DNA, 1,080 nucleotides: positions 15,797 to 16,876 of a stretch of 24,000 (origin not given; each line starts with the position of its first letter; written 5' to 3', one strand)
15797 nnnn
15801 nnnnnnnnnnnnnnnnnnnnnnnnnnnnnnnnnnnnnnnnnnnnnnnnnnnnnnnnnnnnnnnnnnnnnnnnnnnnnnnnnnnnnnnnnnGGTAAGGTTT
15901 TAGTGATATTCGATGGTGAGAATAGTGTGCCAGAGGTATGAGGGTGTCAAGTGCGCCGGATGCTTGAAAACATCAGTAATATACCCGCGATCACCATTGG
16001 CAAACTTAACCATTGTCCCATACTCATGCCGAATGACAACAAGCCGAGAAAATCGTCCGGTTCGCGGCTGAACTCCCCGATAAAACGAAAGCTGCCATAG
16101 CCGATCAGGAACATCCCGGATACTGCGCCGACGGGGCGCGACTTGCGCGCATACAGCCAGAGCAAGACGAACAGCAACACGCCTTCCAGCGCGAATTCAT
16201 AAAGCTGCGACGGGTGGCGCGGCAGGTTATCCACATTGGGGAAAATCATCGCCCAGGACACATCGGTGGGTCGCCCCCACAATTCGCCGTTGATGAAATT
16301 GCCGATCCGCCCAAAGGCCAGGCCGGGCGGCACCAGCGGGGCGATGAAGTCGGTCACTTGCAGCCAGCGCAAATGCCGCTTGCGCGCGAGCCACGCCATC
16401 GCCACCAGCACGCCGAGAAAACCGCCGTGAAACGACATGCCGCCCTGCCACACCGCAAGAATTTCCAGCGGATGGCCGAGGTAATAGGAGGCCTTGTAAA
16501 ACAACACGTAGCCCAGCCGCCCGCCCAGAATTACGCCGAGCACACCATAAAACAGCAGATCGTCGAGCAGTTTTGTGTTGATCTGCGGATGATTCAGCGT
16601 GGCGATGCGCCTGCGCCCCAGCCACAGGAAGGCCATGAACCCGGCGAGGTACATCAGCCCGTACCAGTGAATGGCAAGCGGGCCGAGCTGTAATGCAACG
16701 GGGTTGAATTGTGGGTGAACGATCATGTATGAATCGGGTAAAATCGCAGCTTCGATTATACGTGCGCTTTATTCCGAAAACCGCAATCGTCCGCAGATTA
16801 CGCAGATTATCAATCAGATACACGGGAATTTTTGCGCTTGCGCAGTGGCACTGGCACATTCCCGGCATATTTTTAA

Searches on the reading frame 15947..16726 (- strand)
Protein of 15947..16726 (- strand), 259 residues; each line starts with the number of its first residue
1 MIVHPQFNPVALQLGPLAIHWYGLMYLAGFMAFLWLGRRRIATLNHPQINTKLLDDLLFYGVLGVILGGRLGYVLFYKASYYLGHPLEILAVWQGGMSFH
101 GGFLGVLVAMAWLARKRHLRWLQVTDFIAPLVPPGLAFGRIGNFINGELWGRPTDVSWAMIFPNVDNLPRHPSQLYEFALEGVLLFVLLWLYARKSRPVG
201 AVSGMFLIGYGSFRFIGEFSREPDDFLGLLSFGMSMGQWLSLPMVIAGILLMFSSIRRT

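Call 4: search_protein_families(library=ncbifam, proteins=[window:15947-16726:-])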
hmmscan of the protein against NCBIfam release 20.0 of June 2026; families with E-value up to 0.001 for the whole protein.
window:15947-16726:- (259 aa): 7 families
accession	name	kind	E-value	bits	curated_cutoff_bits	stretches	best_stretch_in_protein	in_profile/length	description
TIGR00544.1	lgt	equivalog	3.8e-80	269.3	118.9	1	4-258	7-272/280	prolipoprotein diacylglyceryl transferase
NF000775.0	PRK00052.2-5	equivalog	1.7e-39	135.8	428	1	16-255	19-277/288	prolipoprotein diacylglyceryl transferase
NF000784.0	PRK00052.4-5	subfamily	2.5e-30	105.6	409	1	8-159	2-150/298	prolipoprotein diacylglyceryl transferase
NF000778.0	PRK00052.3-4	equivalog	2.8e-30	105.8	334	1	12-252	6-241/252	prolipoprotein diacylglyceryl transferase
NF000779.0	PRK00052.3-5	equivalog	7.9e-23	81.6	405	1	5-213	4-198/257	prolipoprotein diacylglyceryl transferase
NF009611.0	PRK13108.1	equivalog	7.9e-14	51.5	636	1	13-166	17-171/476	prolipoprotein diacylglyceryl transferase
NF000780.0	PRK00052.4-1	equivalog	4.3e-05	22.9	547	1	54-152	62-162/327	prolipoprotein diacylglyceryl transferase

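Call 21: find_homologous_proteins(query=window:15947-16723:-, max_evalue=1e-40)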
Query window:15947-16723:- (258 aa): 8000 proteins with E <= 1e-40 among 8000 candidates; the best 120 are listed.
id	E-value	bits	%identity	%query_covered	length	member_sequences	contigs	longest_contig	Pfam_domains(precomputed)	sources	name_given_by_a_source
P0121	5.1e-165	566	98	100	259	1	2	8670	PF01790.24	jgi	jgi:phosphatidylglycerol:prolipoprotein diacylglycerol transferase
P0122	5.3e-157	539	91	100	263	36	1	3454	PF01790.24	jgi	jgi:phosphatidylglycerol:prolipoprotein diacylglycerol transferase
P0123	1.9e-156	538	94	97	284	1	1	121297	PF01790.24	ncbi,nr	ncbi:MAG: prolipoprotein diacylglyceryl transferase [Gallionella sp.]|nr:prolipoprotein diacylglycer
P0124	4.1e-156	536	94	99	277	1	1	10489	PF01790.24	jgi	-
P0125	2.8e-154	530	90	100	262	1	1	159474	PF01790.24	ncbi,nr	ncbi:MAG: prolipoprotein diacylglyceryl transferase [Gallionella sp.]|nr:prolipoprotein diacylglycer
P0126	4.9e-154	530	90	100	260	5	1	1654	PF01790.24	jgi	-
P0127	1.7e-153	528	93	99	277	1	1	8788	PF01790.24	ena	-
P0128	1.9e-153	528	88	100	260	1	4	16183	PF01790.24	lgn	-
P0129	3.3e-153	527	89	100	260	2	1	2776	PF01790.24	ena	-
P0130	4.6e-153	526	89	100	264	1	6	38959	PF01790.24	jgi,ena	-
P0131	6.7e-153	526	89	100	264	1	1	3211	PF01790.24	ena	-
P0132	8.0e-153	526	91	97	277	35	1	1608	PF01790.24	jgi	-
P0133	1.2e-152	525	91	98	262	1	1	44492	PF01790.24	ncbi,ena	-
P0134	2.7e-152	524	90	100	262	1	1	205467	PF01790.24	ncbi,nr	ncbi:MAG: prolipoprotein diacylglyceryl transferase [Gallionella sp.]|nr:prolipoprotein diacylglycer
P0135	4.0e-152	523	89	100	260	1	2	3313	PF01790.24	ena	-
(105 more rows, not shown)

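Call 26: find_encoding_contigs(protein=P0121, flank=10000, max_places=5)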
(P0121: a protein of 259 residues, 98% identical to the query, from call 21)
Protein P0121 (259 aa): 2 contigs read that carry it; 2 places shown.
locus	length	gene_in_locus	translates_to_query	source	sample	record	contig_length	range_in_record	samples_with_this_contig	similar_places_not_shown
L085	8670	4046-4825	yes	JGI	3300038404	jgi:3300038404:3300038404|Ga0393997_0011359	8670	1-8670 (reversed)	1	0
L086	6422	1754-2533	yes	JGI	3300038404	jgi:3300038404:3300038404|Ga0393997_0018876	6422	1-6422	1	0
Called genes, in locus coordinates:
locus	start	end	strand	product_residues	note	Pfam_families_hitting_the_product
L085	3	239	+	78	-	?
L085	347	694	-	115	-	PF00034:Cytochrom_C (weak)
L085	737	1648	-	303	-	PF01263:Aldose_epim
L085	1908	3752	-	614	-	PF00920:ILVD_EDD_N, PF24877:ILV_EDD_C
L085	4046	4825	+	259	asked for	PF01790:LGT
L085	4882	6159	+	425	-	PF01595:CNNM, PF00571:CBS, PF03471:CorC_HlyC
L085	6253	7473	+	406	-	PF28597:T2SSF_N, PF00482:T2SSF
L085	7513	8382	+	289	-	PF06750:A24_N_bact, PF01478:Peptidase_A24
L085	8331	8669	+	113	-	?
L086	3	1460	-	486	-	?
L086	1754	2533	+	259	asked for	PF01790:LGT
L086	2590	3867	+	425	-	PF01595:CNNM, PF00571:CBS, PF03471:CorC_HlyC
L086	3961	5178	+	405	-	PF28597:T2SSF_N, PF00482:T2SSF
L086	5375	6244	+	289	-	PF06750:A24_N_bact, PF01478:Peptidase_A24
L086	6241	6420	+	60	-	?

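Call 27: find_encoding_contigs(protein=P0123, flank=10000, max_places=3)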
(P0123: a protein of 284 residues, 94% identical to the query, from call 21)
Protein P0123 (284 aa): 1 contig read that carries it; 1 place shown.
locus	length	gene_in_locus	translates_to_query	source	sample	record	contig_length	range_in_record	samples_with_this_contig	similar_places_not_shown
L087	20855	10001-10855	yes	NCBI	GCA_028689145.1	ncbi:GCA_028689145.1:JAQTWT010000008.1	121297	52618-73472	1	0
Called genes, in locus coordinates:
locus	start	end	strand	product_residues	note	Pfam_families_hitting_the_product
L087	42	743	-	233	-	PF05359:DUF748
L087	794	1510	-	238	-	PF00005:ABC_tran, PF13304:AAA_21 (faint)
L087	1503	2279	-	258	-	PF00005:ABC_tran, PF13304:AAA_21 (faint), PF12399:BCA_ABC_TP_C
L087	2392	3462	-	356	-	PF02653:BPD_transp_2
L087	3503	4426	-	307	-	PF02653:BPD_transp_2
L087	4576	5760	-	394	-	PF13433:Peripla_BP_5, PF13458:Peripla_BP_6, PF01094:ANF_receptor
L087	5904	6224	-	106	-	PF00034:Cytochrom_C, PF13442:Cytochrome_CBB3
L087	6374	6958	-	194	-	PF00034:Cytochrom_C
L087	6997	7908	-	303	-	PF01263:Aldose_epim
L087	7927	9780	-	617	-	PF00920:ILVD_EDD_N, PF24877:ILV_EDD_C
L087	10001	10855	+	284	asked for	PF01790:LGT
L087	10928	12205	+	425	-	PF01595:CNNM, PF00571:CBS, PF03471:CorC_HlyC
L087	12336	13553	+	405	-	PF28597:T2SSF_N, PF00482:T2SSF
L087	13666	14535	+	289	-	PF06750:A24_N_bact, PF01478:Peptidase_A24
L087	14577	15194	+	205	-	PF01121:CoaE, PF13238:AAA_18 (faint)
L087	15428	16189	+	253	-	PF07072:ZapD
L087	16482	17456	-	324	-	PF00293:NUDIX, PF14815:NUDIX_4, PF02581:TMP-TENI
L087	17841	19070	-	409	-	PF01960:ArgJ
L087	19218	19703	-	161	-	PF00027:cNMP_binding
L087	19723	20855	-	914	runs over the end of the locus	PF07517:SecA_DEAD, PF00270:DEAD (weak), PF01043:SecA_PP_bind, PF21090:P-loop_SecA, PF07516:SecA_SW, PF02810:SEC-C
